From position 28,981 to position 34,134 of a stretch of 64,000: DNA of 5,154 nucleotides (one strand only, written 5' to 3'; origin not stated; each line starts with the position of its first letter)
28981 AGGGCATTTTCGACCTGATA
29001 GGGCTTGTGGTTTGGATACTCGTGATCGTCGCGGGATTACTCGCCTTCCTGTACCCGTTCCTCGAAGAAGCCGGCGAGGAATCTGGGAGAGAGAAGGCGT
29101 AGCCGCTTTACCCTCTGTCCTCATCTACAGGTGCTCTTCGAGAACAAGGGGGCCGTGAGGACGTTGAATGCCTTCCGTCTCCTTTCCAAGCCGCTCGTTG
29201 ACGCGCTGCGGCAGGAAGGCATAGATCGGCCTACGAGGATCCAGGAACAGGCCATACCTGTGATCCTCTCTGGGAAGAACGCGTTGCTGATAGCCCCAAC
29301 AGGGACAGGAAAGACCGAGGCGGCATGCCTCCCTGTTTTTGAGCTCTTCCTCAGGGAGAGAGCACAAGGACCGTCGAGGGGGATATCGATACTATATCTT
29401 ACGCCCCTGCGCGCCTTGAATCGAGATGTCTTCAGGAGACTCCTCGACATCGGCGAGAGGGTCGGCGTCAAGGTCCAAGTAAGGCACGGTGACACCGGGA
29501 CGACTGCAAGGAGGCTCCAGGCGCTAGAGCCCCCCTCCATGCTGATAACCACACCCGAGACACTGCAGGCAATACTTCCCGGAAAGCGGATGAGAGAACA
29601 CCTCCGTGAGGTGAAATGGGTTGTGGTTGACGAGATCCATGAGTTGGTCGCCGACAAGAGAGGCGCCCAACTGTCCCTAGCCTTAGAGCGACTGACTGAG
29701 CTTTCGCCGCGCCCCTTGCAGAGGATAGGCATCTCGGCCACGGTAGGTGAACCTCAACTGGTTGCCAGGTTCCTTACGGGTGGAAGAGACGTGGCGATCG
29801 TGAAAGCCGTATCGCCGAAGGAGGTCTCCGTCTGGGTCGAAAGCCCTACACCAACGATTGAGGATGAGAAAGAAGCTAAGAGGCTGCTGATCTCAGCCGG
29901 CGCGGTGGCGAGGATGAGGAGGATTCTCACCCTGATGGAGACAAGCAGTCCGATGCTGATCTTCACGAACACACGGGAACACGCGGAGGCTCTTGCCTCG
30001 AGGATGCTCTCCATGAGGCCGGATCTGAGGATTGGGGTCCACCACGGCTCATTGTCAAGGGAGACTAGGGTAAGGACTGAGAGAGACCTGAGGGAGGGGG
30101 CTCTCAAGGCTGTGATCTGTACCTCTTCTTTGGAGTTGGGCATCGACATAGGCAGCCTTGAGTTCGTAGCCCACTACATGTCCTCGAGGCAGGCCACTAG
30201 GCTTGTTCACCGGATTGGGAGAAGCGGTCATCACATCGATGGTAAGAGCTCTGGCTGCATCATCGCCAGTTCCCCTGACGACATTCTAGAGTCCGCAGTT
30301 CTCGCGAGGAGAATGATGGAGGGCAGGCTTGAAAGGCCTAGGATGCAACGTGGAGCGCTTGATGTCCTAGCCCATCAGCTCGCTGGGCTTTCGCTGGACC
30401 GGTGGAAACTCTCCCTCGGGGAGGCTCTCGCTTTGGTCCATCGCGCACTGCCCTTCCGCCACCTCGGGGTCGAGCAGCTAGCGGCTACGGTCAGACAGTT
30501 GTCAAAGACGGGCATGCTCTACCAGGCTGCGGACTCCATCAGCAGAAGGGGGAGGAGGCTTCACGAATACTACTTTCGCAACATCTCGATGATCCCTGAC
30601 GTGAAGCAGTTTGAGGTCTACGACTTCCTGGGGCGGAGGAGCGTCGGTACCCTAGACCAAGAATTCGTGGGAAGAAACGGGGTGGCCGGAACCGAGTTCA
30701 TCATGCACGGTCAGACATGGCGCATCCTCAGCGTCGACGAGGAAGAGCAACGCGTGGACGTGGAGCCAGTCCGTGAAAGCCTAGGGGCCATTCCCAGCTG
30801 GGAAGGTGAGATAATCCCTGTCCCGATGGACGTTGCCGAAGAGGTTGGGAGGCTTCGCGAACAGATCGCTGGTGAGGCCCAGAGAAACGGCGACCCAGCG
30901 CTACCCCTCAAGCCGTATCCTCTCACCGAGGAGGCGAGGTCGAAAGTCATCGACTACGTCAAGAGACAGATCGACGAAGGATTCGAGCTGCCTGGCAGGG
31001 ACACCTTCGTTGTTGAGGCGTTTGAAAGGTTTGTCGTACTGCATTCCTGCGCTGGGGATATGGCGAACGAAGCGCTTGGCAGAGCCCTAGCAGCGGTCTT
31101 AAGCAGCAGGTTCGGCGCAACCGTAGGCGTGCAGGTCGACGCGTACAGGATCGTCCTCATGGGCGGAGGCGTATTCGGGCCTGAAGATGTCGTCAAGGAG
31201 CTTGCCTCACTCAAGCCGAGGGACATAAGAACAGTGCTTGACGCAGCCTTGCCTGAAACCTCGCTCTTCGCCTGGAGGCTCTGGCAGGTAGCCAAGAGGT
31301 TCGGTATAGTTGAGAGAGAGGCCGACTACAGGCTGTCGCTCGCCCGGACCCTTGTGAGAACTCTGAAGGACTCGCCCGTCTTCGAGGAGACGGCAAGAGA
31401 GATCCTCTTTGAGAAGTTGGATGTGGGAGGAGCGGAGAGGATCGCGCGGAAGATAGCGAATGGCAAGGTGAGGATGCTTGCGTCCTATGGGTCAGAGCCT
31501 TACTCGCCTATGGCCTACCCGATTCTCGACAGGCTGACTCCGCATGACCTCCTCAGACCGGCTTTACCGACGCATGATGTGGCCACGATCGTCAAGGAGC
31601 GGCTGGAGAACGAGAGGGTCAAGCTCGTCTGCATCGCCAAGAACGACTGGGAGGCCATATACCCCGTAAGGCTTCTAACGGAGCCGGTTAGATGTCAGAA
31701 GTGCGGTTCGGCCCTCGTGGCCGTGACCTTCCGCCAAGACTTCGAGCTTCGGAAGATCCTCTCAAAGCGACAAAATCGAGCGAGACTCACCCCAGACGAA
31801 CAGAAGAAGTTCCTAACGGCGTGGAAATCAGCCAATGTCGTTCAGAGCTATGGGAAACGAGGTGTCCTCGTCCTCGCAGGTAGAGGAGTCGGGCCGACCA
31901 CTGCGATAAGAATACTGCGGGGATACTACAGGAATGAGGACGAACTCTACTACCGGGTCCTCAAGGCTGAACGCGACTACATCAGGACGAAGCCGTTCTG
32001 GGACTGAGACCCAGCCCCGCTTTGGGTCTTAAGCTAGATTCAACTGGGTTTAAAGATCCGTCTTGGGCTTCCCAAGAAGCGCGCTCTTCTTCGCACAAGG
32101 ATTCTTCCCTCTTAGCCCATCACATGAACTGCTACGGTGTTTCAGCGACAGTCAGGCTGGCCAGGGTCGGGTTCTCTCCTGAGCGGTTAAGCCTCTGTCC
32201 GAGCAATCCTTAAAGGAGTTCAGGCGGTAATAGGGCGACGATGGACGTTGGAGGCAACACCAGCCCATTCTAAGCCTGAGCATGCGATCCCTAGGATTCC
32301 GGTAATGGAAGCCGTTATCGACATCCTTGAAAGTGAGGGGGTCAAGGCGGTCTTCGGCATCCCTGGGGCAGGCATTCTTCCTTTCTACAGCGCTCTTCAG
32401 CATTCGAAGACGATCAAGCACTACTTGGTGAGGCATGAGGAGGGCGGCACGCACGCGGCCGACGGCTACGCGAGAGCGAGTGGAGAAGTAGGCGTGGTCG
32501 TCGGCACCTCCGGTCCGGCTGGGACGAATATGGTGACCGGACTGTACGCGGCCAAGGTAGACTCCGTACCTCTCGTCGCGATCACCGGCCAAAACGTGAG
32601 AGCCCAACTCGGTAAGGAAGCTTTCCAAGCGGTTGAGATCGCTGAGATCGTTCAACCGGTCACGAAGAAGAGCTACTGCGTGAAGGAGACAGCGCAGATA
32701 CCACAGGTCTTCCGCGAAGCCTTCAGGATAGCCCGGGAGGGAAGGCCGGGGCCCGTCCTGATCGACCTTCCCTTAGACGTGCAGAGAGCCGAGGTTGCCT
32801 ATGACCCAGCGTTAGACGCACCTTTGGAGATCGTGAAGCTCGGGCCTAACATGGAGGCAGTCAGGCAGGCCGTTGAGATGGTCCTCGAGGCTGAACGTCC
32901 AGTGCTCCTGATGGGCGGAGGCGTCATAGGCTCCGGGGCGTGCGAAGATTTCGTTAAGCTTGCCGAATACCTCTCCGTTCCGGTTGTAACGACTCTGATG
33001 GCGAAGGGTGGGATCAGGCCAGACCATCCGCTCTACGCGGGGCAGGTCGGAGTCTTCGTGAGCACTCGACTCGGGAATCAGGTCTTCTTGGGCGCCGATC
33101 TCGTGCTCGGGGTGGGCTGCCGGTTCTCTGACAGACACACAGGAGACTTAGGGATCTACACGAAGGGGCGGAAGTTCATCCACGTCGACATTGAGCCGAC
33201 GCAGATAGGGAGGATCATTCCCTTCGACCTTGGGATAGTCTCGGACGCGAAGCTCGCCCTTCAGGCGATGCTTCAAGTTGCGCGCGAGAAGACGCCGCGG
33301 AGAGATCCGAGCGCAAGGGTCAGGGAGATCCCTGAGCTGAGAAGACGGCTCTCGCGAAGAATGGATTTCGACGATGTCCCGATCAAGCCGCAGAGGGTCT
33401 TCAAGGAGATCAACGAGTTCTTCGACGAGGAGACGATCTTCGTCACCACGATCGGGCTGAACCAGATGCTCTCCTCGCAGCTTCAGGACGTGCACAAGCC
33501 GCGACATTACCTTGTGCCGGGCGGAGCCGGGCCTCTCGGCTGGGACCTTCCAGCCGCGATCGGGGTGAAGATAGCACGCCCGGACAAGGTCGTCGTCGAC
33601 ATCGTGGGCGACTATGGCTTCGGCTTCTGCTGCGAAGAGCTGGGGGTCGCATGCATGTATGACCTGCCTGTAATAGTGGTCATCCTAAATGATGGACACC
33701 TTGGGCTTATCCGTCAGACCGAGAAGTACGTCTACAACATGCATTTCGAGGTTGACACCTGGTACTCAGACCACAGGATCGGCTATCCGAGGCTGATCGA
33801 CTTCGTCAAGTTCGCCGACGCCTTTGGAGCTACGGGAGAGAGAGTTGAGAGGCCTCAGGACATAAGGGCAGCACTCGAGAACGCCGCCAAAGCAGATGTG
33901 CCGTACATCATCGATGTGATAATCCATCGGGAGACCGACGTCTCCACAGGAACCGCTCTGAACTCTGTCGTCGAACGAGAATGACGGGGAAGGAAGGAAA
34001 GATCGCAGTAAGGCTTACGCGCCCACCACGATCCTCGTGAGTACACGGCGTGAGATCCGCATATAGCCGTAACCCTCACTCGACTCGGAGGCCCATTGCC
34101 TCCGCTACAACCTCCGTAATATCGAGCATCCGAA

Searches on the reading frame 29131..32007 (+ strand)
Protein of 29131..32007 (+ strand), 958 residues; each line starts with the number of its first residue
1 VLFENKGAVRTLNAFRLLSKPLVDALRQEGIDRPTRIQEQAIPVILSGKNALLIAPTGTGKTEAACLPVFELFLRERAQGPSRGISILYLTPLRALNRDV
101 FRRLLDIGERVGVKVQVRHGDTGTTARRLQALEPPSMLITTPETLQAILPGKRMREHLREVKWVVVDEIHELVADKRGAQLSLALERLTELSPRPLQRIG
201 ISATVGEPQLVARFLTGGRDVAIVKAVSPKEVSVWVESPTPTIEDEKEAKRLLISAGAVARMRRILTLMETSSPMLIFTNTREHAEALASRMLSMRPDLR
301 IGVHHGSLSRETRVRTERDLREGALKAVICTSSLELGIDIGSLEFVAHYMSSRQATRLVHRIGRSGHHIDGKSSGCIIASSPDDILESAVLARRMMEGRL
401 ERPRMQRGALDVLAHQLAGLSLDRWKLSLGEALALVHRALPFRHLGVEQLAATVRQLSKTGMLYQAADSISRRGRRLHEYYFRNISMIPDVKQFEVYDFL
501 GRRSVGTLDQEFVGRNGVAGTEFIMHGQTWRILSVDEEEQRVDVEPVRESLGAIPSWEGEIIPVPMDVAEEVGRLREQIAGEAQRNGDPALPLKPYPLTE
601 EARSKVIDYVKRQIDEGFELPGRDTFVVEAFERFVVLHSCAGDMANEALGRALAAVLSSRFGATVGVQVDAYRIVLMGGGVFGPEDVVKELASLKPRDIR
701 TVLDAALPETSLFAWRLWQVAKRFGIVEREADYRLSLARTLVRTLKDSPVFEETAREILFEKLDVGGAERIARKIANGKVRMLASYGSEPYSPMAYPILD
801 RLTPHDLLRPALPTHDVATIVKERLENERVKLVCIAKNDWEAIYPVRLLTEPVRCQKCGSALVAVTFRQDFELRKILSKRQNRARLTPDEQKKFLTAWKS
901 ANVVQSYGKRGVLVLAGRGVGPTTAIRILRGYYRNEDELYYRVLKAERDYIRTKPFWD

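Call 49: search_protein_families(library=pfam, proteins=[window:29131-32007:+], max_evalue=0.00001)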
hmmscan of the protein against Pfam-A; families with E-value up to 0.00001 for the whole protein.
window:29131-32007:+ (958 aa): 5 families
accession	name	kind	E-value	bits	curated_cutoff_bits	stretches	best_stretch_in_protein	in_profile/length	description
PF00270.35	DEAD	-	5.5e-37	127.5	26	1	35-206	1-161/167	DEAD/DEAH box helicase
PF08494.16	DEAD_assoc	-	1.5e-36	126.4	23.5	1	620-795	1-191/191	DEAD/H associated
PF00271.37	Helicase_C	-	6e-17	62.3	23.5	1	263-366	7-107/110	Helicase conserved C-terminal domain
PF19306.5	WH_Lhr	-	3.8e-10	39.8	27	1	393-543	1-159/168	Large helicase-related protein, winged helix domain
PF04851.21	ResIII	-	2.3e-07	31.3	22.5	1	37-205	7-162/164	Type III restriction enzyme, res subunit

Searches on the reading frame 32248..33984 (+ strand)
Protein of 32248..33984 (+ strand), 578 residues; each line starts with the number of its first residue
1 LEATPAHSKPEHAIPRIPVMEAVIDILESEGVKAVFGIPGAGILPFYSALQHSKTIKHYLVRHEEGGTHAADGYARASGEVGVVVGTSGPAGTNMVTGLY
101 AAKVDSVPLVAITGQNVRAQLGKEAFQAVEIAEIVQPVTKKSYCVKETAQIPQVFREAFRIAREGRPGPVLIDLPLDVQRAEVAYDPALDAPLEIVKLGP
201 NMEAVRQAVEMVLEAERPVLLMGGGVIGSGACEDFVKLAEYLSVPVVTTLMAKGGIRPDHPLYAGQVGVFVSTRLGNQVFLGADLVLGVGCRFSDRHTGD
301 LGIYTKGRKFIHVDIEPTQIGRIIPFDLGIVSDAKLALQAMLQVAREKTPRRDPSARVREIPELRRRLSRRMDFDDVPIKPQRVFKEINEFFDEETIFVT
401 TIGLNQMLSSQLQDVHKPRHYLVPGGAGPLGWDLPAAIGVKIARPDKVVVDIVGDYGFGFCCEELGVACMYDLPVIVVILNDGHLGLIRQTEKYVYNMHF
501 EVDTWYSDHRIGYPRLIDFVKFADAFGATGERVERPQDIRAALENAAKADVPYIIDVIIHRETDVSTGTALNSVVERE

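Call 49: search_protein_families(library=pfam, proteins=[window:32248-33984:+], max_evalue=0.00001)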
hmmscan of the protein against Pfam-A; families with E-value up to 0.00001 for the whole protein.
window:32248-33984:+ (578 aa): 3 families
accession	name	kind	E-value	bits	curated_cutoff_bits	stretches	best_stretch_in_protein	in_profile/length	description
PF00205.28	TPP_enzyme_M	-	4.9e-39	133.6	30.4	1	205-340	1-136/137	Thiamine pyrophosphate enzyme, central domain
PF02775.26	TPP_enzyme_C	-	2.7e-38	131.6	21.9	1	402-557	2-151/151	Thiamine pyrophosphate enzyme, C-terminal TPP binding domain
PF02776.23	TPP_enzyme_N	-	1.6e-36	125.1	26.8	1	19-129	3-114/119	Thiamine pyrophosphate enzyme, N-terminal TPP binding domain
